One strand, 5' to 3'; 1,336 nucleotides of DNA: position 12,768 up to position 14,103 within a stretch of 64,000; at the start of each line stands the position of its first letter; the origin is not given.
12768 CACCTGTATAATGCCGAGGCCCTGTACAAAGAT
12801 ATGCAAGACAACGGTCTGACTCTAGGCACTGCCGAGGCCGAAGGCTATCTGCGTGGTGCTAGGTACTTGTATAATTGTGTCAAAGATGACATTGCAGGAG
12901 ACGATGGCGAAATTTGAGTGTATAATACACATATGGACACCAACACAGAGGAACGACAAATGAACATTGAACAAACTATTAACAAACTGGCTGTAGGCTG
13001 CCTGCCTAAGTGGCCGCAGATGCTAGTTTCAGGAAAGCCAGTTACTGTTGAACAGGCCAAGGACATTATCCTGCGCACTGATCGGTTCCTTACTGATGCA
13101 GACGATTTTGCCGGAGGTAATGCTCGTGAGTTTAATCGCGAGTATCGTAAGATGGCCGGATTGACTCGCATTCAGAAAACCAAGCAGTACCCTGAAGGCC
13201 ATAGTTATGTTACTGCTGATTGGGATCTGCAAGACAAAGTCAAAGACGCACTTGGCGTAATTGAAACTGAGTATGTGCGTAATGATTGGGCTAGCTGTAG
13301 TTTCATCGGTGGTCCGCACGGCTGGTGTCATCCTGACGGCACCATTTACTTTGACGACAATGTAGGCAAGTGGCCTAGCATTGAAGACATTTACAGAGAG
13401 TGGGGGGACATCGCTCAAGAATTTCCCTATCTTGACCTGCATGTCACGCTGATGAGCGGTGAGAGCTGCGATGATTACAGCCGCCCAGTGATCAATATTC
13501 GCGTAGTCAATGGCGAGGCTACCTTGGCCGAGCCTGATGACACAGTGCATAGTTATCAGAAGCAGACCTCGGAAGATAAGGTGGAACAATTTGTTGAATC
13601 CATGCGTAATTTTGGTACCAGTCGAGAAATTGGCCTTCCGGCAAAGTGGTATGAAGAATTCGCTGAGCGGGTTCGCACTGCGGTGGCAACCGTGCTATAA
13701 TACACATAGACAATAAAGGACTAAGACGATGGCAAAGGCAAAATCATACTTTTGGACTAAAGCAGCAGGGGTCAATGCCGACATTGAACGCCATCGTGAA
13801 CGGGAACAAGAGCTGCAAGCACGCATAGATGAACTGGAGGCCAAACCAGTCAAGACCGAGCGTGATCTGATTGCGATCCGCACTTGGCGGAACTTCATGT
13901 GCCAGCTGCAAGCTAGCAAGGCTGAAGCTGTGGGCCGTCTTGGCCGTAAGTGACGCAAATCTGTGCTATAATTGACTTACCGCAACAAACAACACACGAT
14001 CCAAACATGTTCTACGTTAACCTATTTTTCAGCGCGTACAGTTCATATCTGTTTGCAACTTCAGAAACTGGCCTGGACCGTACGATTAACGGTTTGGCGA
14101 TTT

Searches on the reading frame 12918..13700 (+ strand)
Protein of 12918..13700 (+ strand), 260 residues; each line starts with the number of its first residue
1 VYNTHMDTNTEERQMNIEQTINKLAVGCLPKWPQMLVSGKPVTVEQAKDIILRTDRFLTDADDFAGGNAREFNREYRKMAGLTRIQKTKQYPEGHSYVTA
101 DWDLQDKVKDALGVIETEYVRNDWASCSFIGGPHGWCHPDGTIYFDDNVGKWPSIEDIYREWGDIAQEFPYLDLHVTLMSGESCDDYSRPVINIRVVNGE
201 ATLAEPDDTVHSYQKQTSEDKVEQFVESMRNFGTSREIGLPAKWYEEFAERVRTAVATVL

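Call 10: search_protein_families(library=pfam, proteins=[window:12918-13700:+], max_evalue=0.01)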
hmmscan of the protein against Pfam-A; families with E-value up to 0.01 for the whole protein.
window:12918-13700:+ (260 aa): 0 families

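Call 11: search_protein_families(library=phrogs, proteins=[window:12918-13700:+], max_evalue=0.001)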
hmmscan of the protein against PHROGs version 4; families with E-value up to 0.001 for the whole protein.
window:12918-13700:+ (260 aa): 0 families

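Call 34: search_protein_families(library=pfam, proteins=[window:12960-13700:+], max_evalue=0.01)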
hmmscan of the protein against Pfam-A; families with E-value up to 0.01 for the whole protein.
window:12960-13700:+ (246 aa): 0 families

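Call 35: search_protein_families(library=phrogs, proteins=[window:12960-13700:+], max_evalue=0.001)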
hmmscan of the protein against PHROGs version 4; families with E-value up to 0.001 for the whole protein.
window:12960-13700:+ (246 aa): 0 families

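Call 67: find_homologous_proteins(query=window:12960-13700:+, max_evalue=0.001)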
Query window:12960-13700:+ (246 aa): 557 proteins with E <= 0.001 among 812 candidates; the best 120 are listed.
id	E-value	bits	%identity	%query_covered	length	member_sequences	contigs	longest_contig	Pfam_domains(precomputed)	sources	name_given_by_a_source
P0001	2.7e-162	556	96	100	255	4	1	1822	-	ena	-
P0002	1.9e-98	347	61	100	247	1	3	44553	-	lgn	-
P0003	3.0e-98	346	62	100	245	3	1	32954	-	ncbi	-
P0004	3.3e-98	346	61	97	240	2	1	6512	-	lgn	-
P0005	8.6e-98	345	61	100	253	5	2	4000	-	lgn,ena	-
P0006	3.4e-96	340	59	100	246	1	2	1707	-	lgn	-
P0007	5.8e-92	326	56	98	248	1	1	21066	-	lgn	-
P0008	7.9e-91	322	60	98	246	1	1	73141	-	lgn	-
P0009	1.1e-90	322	59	98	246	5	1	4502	-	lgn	-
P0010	3.3e-89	317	59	97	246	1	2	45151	-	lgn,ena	-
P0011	3.5e-89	317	58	98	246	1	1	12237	-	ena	-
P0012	5.3e-89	316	53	100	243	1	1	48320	-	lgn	-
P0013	9.7e-89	315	59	98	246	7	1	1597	-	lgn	-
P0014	1.1e-88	315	55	98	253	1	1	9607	-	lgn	-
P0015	1.3e-88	315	58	98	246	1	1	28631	-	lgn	-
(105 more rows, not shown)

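Call 68: find_encoding_contigs(protein=P0001, flank=5000, max_places=3)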
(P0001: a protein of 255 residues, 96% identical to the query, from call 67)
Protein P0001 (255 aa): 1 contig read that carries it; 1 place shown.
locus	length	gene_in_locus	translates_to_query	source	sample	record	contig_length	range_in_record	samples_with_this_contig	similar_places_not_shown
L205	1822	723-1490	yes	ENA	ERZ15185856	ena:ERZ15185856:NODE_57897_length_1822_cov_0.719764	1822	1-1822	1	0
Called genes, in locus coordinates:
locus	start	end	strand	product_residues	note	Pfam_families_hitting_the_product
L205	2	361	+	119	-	?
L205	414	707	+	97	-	-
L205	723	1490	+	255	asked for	-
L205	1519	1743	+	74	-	-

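Call 69: find_encoding_contigs(protein=P0002, flank=10000, max_places=2)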
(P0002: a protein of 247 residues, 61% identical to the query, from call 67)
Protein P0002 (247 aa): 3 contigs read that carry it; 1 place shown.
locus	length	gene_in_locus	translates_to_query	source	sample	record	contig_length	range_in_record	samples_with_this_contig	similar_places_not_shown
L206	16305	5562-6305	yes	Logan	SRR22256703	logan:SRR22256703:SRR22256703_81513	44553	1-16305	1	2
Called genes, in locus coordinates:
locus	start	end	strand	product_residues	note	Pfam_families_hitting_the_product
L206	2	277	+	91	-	?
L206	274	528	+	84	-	-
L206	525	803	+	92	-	-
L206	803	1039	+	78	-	-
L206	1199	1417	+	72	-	-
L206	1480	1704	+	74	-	-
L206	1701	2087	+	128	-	PF23885:DUF7238 (weak)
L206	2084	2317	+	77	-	-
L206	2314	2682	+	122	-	PF11750:DUF3307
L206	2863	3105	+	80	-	PF14354:Lar_restr_allev (weak)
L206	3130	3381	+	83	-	-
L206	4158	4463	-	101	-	-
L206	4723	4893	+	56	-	-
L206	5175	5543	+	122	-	-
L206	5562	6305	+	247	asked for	-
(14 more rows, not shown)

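Call 70: find_encoding_contigs(protein=P0003, flank=10000, max_places=2)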
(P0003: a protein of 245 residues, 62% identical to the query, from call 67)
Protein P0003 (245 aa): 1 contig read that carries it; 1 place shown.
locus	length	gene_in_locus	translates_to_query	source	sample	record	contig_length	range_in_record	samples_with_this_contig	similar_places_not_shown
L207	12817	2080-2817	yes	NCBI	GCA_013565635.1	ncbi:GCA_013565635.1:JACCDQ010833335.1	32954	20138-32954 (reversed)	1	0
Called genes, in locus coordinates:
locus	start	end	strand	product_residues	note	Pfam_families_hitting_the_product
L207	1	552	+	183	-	?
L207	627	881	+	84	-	-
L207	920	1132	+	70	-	-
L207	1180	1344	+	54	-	-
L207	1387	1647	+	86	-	-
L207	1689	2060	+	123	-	-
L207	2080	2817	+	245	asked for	-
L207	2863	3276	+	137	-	-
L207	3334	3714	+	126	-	-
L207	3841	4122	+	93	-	PF22470:Histone_HNS_N (faint)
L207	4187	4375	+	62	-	-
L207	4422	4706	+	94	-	-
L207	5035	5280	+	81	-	-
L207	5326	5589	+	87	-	-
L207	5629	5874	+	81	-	-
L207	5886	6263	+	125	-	-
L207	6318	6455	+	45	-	-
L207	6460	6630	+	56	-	-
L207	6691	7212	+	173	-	-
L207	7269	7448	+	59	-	-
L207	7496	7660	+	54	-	-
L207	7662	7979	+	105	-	PF20274:cREC_REC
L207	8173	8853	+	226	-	-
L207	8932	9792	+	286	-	PF13191:AAA_16 (faint)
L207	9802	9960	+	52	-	-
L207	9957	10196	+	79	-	-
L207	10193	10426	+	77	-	-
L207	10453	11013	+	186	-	PF13578:Methyltransf_24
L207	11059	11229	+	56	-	-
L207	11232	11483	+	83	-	-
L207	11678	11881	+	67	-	-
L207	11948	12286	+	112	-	-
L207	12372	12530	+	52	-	-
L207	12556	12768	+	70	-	-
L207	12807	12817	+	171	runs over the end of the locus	-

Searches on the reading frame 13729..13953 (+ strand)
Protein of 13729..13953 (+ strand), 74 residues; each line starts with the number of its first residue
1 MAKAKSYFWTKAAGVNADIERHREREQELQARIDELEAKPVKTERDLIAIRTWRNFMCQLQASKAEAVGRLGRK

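Call 34: search_protein_families(library=pfam, proteins=[window:13729-13953:+], max_evalue=0.01)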
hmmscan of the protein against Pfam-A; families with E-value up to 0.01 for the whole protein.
window:13729-13953:+ (74 aa): 1 family
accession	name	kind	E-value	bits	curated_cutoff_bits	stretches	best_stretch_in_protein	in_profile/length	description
PF14193.11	DUF4315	-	0.0019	18.6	27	1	15-44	5-34/79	Domain of unknown function (DUF4315)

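Call 35: search_protein_families(library=phrogs, proteins=[window:13729-13953:+], max_evalue=0.001)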
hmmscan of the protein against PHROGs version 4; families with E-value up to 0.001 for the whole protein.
window:13729-13953:+ (74 aa): 1 family
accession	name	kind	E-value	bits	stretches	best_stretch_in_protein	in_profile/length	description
phrog_24172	-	moron, auxiliary metabolic gene and host takeover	0.0006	21.1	1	22-65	56-94/120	membrane protein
